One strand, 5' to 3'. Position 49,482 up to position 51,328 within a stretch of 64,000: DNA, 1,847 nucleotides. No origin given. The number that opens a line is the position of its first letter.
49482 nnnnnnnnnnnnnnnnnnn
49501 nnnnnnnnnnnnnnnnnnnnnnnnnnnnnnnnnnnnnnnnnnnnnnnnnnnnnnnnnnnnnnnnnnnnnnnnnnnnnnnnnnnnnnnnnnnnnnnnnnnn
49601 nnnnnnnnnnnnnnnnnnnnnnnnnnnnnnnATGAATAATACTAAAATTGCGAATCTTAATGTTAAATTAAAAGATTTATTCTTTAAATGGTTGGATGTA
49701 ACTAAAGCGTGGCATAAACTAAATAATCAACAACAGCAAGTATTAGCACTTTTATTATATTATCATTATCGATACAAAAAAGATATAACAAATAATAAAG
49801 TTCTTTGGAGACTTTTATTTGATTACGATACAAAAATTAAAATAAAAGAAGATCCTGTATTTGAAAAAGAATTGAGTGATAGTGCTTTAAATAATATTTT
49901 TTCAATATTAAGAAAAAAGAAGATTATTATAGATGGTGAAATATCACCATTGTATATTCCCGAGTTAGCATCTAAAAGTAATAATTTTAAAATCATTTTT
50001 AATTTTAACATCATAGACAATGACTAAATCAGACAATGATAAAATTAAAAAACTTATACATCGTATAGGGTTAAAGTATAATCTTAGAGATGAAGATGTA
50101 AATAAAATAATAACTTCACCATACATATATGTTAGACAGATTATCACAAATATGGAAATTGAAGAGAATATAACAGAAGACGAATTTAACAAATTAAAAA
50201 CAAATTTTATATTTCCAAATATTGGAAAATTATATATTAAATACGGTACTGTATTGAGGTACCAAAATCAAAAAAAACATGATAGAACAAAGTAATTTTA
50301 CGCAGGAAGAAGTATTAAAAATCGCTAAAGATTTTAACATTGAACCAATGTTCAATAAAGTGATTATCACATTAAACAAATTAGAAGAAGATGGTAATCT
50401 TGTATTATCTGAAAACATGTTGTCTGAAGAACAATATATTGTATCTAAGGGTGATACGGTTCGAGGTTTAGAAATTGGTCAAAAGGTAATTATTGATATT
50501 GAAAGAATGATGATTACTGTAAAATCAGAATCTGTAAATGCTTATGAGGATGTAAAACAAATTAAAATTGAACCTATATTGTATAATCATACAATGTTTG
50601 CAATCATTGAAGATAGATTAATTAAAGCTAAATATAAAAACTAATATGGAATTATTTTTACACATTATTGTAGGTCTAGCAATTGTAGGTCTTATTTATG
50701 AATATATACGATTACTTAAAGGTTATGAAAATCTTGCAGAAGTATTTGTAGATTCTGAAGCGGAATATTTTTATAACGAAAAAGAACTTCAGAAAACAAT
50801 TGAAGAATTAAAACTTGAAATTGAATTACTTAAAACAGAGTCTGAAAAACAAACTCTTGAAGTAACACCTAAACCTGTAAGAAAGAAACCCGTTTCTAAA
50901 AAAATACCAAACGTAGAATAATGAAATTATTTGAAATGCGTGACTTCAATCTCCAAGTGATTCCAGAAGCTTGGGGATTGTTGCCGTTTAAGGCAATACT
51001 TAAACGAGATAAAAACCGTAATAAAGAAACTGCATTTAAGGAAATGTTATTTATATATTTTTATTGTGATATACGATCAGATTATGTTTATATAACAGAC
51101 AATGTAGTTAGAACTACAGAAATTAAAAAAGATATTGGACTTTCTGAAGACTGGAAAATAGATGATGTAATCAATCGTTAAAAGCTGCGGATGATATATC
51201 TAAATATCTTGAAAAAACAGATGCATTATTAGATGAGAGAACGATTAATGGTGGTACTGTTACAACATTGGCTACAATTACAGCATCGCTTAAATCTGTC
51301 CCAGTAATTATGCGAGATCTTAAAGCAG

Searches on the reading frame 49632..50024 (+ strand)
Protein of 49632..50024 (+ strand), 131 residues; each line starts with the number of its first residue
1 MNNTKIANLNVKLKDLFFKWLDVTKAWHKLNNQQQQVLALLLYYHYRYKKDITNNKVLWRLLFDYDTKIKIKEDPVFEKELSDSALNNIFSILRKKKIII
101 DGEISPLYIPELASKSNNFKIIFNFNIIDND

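Call 3: search_protein_families(library=pfam, proteins=[window:49632-50024:+], max_evalue=0.01)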
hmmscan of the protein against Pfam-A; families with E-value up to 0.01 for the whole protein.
window:49632-50024:+ (131 aa): 0 families

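Call 4: search_protein_families(library=phrogs, proteins=[window:49632-50024:+], max_evalue=0.001)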
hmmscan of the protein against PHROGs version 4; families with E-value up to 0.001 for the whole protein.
window:49632-50024:+ (131 aa): 0 families

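Call 52: search_protein_families(library=phrogs, proteins=[window:49632-50024:+], max_evalue=1)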
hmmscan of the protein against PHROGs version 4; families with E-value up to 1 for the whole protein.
window:49632-50024:+ (131 aa): 1 family
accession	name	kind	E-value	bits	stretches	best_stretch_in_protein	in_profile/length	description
phrog_3631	-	unknown function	0.041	14.9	1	47-95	15-62/77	-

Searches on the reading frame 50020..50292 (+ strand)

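Call 52: search_protein_families(library=phrogs, proteins=[window:50020-50292:+], max_evalue=1)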
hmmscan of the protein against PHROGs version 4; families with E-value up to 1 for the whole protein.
window:50020-50292:+ (91 aa): 4 families
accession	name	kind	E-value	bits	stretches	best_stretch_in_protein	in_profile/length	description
phrog_34517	-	unknown function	0.083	14.1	1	27-49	17-39/62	-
phrog_27576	-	unknown function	0.093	14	1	23-66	48-90/119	-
phrog_27090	-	unknown function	0.13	13.7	1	26-64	8-46/95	-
phrog_653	-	unknown function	0.3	12.5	1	1-16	2-17/61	-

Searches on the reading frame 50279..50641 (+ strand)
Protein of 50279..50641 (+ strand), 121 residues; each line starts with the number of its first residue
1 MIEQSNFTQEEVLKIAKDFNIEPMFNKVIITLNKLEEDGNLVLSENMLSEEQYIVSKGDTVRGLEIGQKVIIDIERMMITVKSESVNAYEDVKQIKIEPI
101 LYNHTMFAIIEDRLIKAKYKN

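Call 3: search_protein_families(library=pfam, proteins=[window:50279-50641:+], max_evalue=0.01)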
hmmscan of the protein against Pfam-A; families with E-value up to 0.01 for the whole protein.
window:50279-50641:+ (121 aa): 0 families

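Call 4: search_protein_families(library=phrogs, proteins=[window:50279-50641:+], max_evalue=0.001)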
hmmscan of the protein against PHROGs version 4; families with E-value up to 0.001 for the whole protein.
window:50279-50641:+ (121 aa): 0 families

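Call 26: search_solved_structures(query=A2, max_evalue=10, show_alignments=3)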
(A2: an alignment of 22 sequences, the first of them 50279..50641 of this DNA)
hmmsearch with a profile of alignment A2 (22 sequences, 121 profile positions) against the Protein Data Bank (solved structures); distinct sequences matched with E-value up to 10: 0.

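Call 27: search_protein_families(library=pfam, alignment_id=A2, max_evalue=10)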
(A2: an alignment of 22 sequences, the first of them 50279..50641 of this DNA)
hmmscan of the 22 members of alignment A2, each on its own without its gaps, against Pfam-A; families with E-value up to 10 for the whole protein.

A. member 1, window:50279-50641:+ (121 aa): 2 families
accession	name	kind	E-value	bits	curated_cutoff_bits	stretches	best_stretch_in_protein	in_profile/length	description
PF11518.13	DUF3221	-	0.017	15.9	26.4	1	36-75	21-62/82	Protein of unknown function (DUF3221)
PF02735.22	Ku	-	0.054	13.8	25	1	30-88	21-84/190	Ku70/Ku80 beta-barrel domain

B. families by the number of members that match (of 22 scanned): 11 families
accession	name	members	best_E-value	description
PF22768.1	SPP1_Dit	2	0.1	Siphovirus-type tail component, C-terminal domain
PF17961.7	Big_8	1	0.0088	Bacterial Ig domain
PF11518.13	DUF3221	1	0.017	Protein of unknown function (DUF3221)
PF17427.7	Phi29_Phage_SSB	1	0.027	Phage Single-stranded DNA-binding protein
PF14321.11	DUF4382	1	0.039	Domain of unknown function (DUF4382)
PF02735.22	Ku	1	0.054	Ku70/Ku80 beta-barrel domain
PF13023.12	HD_3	1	0.13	HD domain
PF12886.12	TORC_C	1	0.18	Transducer of regulated CREB activity, C terminus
PF16203.11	ERCC3_RAD25_C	1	0.19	ERCC3/RAD25/XPB C-terminal helicase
PF19954.5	EAD10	1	0.22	Effector-associated domain 10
PF08383.16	Maf_N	1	0.33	Maf N-terminal region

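Call 31: find_homologous_proteins(query=window:50279-50641:+, max_evalue=0.001)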
Query window:50279-50641:+ (121 aa): 14 proteins with E <= 0.001 among 20 candidates.
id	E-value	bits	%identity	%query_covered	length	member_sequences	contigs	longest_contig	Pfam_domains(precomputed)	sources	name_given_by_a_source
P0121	4.7e-66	238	98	100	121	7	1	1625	-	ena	-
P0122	1.1e-48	182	74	99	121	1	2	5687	-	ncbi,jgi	jgi:hypothetical protein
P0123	2.5e-47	177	72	100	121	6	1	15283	-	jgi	-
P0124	2.3e-31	126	55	97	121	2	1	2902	-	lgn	-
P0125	1.3e-30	124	54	97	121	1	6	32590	-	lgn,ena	-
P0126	3.6e-30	122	54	100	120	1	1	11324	-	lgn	-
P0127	2.5e-29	119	54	97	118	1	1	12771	-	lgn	-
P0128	5.5e-28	115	62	82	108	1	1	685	-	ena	-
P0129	8.2e-27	111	60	82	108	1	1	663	-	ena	-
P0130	3.0e-26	110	58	82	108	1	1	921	-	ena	-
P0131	8.3e-25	105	51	84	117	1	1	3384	-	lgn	-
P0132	1.1e-24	105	54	94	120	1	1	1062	-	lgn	-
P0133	3.1e-23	100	47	99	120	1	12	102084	-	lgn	-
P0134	5.8e-19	86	45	99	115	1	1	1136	-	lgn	-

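Call 38: predict_structure(alignment_id=A4)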
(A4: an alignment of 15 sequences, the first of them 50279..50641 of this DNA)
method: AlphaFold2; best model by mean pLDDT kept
length: 121 residues; sequences in the alignment: 15
mean_pLDDT: 82.7   pTM: 0.76
mean pLDDT of the five models: 82.7, 82.5, 76.1, 40.4, 36.8
residues with pLDDT >= 90: 59; 70-90: 36; 50-70: 21; < 50: 5
segments of 3 or more residues with pLDDT < 50: 1-3
pLDDT, mean of each block of 10 residues (from residue 1): 72 90 94 73 64 95 93 88 60 83 91 93 65
secondary structure, 60 per line:
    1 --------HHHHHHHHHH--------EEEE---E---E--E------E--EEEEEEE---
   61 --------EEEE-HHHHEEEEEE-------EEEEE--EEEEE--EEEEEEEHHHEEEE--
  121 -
elements in order: H9-18 E27-30 E51-57 E69-72 H74-77 E78-83 E91-95 E98-102 E105-111 E115-118

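Call 47: fold_search(model_id=the predicted structure, library=viral)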
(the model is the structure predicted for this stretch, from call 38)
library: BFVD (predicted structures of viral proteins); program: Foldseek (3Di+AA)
matches with E <= 10: 307; with E <= 0.001: 21
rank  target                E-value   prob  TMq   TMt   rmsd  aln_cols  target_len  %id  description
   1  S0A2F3                3.1e-10  1.00  0.79  0.74   3.4       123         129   27  Uncharacterized protein [Cellulophaga phage phi14:2]
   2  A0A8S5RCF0            4.9e-07  1.00  0.67  0.56   4.9       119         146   19  Co-chaperonin [virus sp. ctPYc18]
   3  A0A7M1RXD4            2.1e-05  1.00  0.61  0.59   4.1       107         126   19  Uncharacterized protein [uncultured phage cr108_1]
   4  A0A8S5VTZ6            7.9e-05  1.00  0.51  0.70   5.9       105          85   19  Co-chaperonin [Ackermannviridae sp.]
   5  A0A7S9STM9            8.3e-05  1.00  0.57  0.74   5.2       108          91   14  Co-chaperonin GroES [Virus NIOZ-UU157]
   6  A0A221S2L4            1.1e-04  1.00  0.53  0.51   5.5       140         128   12  Co-chaperonin GroES [uncultured virus]
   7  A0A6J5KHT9            1.3e-04  1.00  0.55  0.71   5.4       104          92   18  GroES chaperonin family [uncultured Caudovirales phage]
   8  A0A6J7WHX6            1.8e-04  1.00  0.54  0.76   5.0       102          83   13  GroS Co-chaperonin GroES (HSP10) [uncultured Caudovirales phage]
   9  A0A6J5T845            2.0e-04  1.00  0.54  0.44   6.5       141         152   16  Co-chaperonin GroES [uncultured Caudovirales phage]
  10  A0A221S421            2.2e-04  1.00  0.52  0.72   3.9       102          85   17  Co-chaperonin GroES [uncultured virus]
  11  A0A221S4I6            3.5e-04  1.00  0.52  0.73   4.5       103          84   16  Co-chaperonin GroES [uncultured virus]
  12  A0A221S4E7            3.7e-04  1.00  0.52  0.69   6.3       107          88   14  Co-chaperonin GroES [uncultured virus]
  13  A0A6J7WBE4            4.0e-04  1.00  0.48  0.71   4.6       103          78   13  Co-chaperonin GroES [uncultured Caudovirales phage]
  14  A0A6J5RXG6            4.5e-04  1.00  0.53  0.47   4.7       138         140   14  GroS Co-chaperonin GroES (HSP10) [uncultured Caudovirales phage]
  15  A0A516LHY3            5.0e-04  1.00  0.47  0.73   4.2       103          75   11  (no name in the UniProt tables at hand)
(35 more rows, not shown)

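Call 52: search_protein_families(library=phrogs, proteins=[window:50279-50641:+], max_evalue=1)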
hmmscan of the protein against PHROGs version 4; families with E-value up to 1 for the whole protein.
window:50279-50641:+ (121 aa): 1 family
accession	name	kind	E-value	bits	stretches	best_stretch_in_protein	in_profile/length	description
phrog_9469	-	unknown function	0.17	12.8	0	75-111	67-103/113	-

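Call 53: search_dna_similar(query=window:50279-50641:+, collection=phages, mode=protein, max_evalue=1, max_rows=30)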
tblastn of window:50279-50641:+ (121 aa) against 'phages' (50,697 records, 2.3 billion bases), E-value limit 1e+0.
Records with a match: 40; places in all: 40; records where one place covers at least 80% of the query: 0.
Best place of each record, by identity: <60% 40.
By first word of the organism name: Bacteroides 27; uncultured 10; IAS 2; Kehishuvirus 1.
By host as written in the record: Bacteroides intestinalis DSM 108646 25; - 10; Bacteroides intestinalis APC919/174 2; Homo sapiens 2; Bacteroides cellulosilyticus 1.
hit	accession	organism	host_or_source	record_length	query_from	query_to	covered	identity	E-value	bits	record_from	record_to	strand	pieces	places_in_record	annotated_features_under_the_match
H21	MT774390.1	uncultured phage cr85_1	human feces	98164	10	85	63%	34.9%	3e-4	44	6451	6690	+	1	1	putative 10kDa chaperonin | protein HU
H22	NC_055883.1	uncultured phage cr85_1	human feces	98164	10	85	63%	34.9%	3e-4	44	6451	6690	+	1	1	putative 10kDa chaperonin | protein HU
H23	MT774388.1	uncultured phage cr112_1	human feces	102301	21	102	68%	28.7%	3e-2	39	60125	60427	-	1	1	putative 10kDa chaperonin | protein HU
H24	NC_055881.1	uncultured phage cr112_1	human feces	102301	21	102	68%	28.7%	3e-2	39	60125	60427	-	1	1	putative 10kDa chaperonin | protein HU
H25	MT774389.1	uncultured phage cr116_1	human feces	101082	11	84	61%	30.8%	1e-2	40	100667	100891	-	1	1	putative 10kDa chaperonin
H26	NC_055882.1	uncultured phage cr116_1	human feces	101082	11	84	61%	30.8%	1e-2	40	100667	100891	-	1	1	putative 10kDa chaperonin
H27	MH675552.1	Bacteroides phage crAss001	Bacteroides intestinalis APC919/174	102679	21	79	49%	36.9%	9e-4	43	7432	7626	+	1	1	putative 10kDa chaperonin | protein HU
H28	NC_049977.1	Bacteroides phage crAss001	Bacteroides intestinalis APC919/174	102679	21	79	49%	36.9%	9e-4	43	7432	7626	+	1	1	putative 10kDa chaperonin | protein HU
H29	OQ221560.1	Bacteroides phage PhiCrAssBcn25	Bacteroides intestinalis DSM 108646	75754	21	79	49%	36.9%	1e-3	42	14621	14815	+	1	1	putative 10kDa chaperonin | protein HU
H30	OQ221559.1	Bacteroides phage PhiCrAssBcn24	Bacteroides intestinalis DSM 108646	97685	21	79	49%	36.9%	1e-3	42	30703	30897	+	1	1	putative 10kDa chaperonin | protein HU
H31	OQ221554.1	Bacteroides phage PhiCrAssBcn19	Bacteroides intestinalis DSM 108646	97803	21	79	49%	36.9%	1e-3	42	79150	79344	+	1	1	putative 10kDa chaperonin | protein HU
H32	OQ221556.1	Bacteroides phage PhiCrAssBcn21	Bacteroides intestinalis DSM 108646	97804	21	79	49%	36.9%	1e-3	42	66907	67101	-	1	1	putative 10kDa chaperonin | protein HU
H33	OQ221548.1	Bacteroides phage PhiCrAssBcn13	Bacteroides intestinalis DSM 108646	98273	21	79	49%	36.9%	1e-3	42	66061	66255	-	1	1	putative 10kDa chaperonin | protein HU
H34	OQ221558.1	Bacteroides phage PhiCrAssBcn23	Bacteroides intestinalis DSM 108646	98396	21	79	49%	36.9%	1e-3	42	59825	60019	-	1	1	putative 10kDa chaperonin | protein HU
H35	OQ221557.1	Bacteroides phage PhiCrAssBcn22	Bacteroides intestinalis DSM 108646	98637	21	79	49%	36.9%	1e-3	42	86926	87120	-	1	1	putative 10kDa chaperonin | protein HU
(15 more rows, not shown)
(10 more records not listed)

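Call 54: get_annotated_region(hit=H28, flank=8000)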
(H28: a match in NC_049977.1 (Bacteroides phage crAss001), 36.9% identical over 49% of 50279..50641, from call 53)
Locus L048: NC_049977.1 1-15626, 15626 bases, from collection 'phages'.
description: Bacteroides phage crAss001, complete genome.
organism: Bacteroides phage crAss001 (NCBI taxid 2301731)
taxonomy: Viruses; Duplodnaviria; Heunggongvirae; Uroviricota; Caudoviricetes; Crassvirales; Steigviridae; Asinivirinae; Kehishuvirus; Kehishuvirus primarius
host: Bacteroides intestinalis APC919/174; source: -; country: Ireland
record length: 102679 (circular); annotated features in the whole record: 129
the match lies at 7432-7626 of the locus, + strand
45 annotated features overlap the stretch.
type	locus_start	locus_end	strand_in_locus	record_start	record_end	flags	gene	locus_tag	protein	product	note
CDS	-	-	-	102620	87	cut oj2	-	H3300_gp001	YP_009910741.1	hypothetical protein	Gp1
CDS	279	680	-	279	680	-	-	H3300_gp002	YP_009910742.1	hypothetical protein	Gp2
CDS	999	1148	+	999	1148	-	-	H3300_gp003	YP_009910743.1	putative beta-fructosidase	Gp3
CDS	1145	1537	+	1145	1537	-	-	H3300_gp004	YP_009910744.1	hypothetical protein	Gp4; contains domain of unknown function DUF4157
tRNA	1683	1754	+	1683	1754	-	-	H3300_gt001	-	tRNA-Gln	-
tRNA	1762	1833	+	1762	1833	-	-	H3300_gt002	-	tRNA-Arg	-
tRNA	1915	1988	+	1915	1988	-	-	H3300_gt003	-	tRNA-Glu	-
tRNA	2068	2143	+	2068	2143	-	-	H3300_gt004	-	tRNA-Asp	-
CDS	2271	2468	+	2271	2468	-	-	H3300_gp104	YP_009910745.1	putative ferredoxin-thioredoxin reductase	Gp5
tRNA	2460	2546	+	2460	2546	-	-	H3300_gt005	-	tRNA-Ser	-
tRNA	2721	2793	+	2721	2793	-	-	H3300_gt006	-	tRNA-Pro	-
tRNA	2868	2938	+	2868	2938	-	-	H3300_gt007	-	tRNA-Ala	-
tRNA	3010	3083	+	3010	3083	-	-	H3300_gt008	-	tRNA-Val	-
tRNA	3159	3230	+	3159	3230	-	-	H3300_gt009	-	tRNA-Asn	-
CDS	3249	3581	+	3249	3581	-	-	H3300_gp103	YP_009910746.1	hypothetical protein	Gp6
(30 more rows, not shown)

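Call 57: search_protein_families(library=pfam, proteins=[L048:7411-7818:+], max_evalue=1)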
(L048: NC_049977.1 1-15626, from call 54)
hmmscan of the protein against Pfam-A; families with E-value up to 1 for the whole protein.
L048:7411-7818:+ (136 aa): 1 family
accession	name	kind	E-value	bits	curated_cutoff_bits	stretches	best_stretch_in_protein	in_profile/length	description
PF00166.26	Cpn10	-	0.0036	17.7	21.1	1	7-68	1-69/93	Chaperonin 10 Kd subunit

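Call 73: search_protein_families(library=phrogs, proteins=[L048:7873-8397:+], max_evalue=0.01)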
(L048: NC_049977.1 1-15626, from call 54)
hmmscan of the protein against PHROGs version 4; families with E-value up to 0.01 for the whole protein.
L048:7873-8397:+ (175 aa): 0 families

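Call 83: search_protein_representatives(alignment_id=A4)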
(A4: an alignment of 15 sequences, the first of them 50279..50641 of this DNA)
Query: 15 sequences, 121 profile positions. Proteins with E-value up to 0.001 (for the whole library): 169; up to 1e-10: 104; up to 1e-30: 25. The best 150 are listed.
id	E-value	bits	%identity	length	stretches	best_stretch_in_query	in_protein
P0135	2.6e-45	169.4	-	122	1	1-120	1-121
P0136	1.5e-40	154.1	-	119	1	3-119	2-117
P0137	2.6e-40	153.2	-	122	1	4-120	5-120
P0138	6.4e-40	152.0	-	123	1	1-120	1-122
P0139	6.4e-39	148.8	-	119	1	1-120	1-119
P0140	4.8e-38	145.9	-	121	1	1-121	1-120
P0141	1.0e-36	141.7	-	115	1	9-121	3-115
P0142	1.5e-36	141.1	-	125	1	5-120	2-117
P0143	5.5e-36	139.3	-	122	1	4-120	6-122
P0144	1.0e-34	135.2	-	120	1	1-120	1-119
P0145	2.6e-34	133.9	-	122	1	1-120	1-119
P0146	4.2e-34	133.2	-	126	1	1-120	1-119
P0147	8.1e-34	132.3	-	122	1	1-119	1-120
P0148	2.1e-33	131.0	-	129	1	1-119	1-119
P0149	4.0e-33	130.1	-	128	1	1-121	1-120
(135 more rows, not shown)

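Call 85: search_protein_families(library=pfam, alignment_id=A6, max_evalue=0.01)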
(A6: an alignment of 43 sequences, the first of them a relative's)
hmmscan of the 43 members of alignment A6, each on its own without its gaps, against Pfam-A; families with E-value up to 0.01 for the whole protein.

A. member 1, P0246 (125 aa): 0 families

B. families by the number of members that match (of 43 scanned): 4 families
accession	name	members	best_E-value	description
PF00166.26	Cpn10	9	1.7e-11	Chaperonin 10 Kd subunit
PF08240.17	ADH_N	2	0.0062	Alcohol dehydrogenase GroES-like domain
PF04513.17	Baculo_PEP_C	1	0.0016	Baculovirus polyhedron envelope protein, PEP, C terminus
PF18880.5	UDI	1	0.0057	Uracil-DNA glycosylase inhibitor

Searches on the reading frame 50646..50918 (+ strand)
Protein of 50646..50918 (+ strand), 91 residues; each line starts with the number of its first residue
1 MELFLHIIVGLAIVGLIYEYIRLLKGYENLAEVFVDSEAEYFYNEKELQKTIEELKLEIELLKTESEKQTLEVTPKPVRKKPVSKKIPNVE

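Call 52: search_protein_families(library=phrogs, proteins=[window:50646-50918:+], max_evalue=1)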
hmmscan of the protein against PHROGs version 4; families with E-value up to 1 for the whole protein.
window:50646-50918:+ (91 aa): 7 families
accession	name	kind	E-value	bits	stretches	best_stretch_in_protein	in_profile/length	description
phrog_36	-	transcription regulation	0.031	14.9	1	40-82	58-100/220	transcriptional regulator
phrog_18252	-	unknown function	0.14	13.1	1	5-79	26-93/133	-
phrog_38539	-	unknown function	0.17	13.3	1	35-65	39-69/70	-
phrog_36109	-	unknown function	0.21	11.5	1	30-72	271-311/432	-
phrog_6827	-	unknown function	0.27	11.8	1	7-29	9-31/39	-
phrog_739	-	lysis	0.28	12.4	1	7-70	9-68/122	Rz-like spanin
phrog_11973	-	unknown function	0.7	11.1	0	35-91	33-89/112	-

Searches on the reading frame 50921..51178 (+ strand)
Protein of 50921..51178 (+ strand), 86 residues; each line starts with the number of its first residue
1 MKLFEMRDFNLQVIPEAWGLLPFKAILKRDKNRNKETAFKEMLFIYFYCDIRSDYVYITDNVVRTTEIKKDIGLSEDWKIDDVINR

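Call 15: search_protein_families(library=pfam, alignment_id=A1, max_evalue=0.05)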
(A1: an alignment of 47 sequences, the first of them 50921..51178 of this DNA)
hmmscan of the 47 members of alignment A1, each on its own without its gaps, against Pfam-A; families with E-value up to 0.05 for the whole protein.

A. member 1, window:50921-51178:+ (86 aa): 0 families

B. families by the number of members that match (of 47 scanned): 34 families (the first 25 are shown)
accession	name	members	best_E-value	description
PF00692.24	dUTPase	1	1.1e-23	dUTPase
PF06094.17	GGACT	1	3e-23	Gamma-glutamyl cyclotransferase, AIG2-like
PF00210.30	Ferritin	1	3.3e-20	Ferritin-like domain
PF13392.12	HNH_3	1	1.1e-08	HNH endonuclease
PF19134.6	DUF5817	1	6.1e-07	Domain of unknown function (DUF5817)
PF02915.23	Rubrerythrin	1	9.4e-07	Rubrerythrin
PF22769.1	DCD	1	1.3e-06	dCTP deaminase-like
PF21986.1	AH_C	1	4.3e-05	Allophanate hydrolase C-terminal domain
PF05551.17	zf-His_Me_endon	1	7.1e-05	Zinc-binding loop region of homing endonuclease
PF25724.1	crAss_THA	1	7.8e-05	Crassvirus tail hub protein A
PF03110.19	SBP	1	0.001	SBP domain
PF24991.2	Ig_NUP210_4th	1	0.0025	NUP210 forth Ig-like domain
PF15477.11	SMAP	1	0.0044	Small acidic protein family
PF18032.6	FRP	1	0.0044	Photoprotection regulator fluorescence recovery protein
PF19181.5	DUF5863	1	0.0088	Family of unknown function (DUF5863)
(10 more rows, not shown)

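Call 16: search_protein_families(library=phrogs, alignment_id=A1, max_evalue=0.001)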
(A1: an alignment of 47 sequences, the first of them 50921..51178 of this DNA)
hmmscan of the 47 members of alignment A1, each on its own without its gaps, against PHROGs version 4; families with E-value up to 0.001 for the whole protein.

A. member 1, window:50921-51178:+ (86 aa): 0 families

B. families by the number of members that match (of 47 scanned): 19 families
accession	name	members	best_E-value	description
phrog_135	-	1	8.7e-48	dUTPase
phrog_6802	-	1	5.7e-33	-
phrog_1872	-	1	3.2e-29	endonuclease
phrog_826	-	1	1.8e-26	HNH endonuclease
phrog_2520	-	1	1.6e-25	gamma-glutamyl cyclotransferase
phrog_59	-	1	3.6e-24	HNH endonuclease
phrog_6254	-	1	4.5e-23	HNH endonuclease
phrog_3593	-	1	5.1e-23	HNH endonuclease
phrog_11079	-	1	6.1e-23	-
phrog_13610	-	1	2.9e-20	-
phrog_16594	-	1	2e-16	-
phrog_1682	-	1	2.5e-13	RusA-like Holliday junction resolvase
phrog_25117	-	1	3.3e-11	-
phrog_4842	-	1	8.5e-10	HNH endonuclease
phrog_1492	-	1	1.6e-08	HNH endonuclease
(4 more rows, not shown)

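Call 52: search_protein_families(library=phrogs, proteins=[window:50921-51178:+], max_evalue=1)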
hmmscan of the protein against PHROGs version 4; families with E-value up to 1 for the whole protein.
window:50921-51178:+ (86 aa): 1 family
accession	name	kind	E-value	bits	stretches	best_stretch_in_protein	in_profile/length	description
phrog_16390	-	unknown function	0.015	16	1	16-85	17-87/189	-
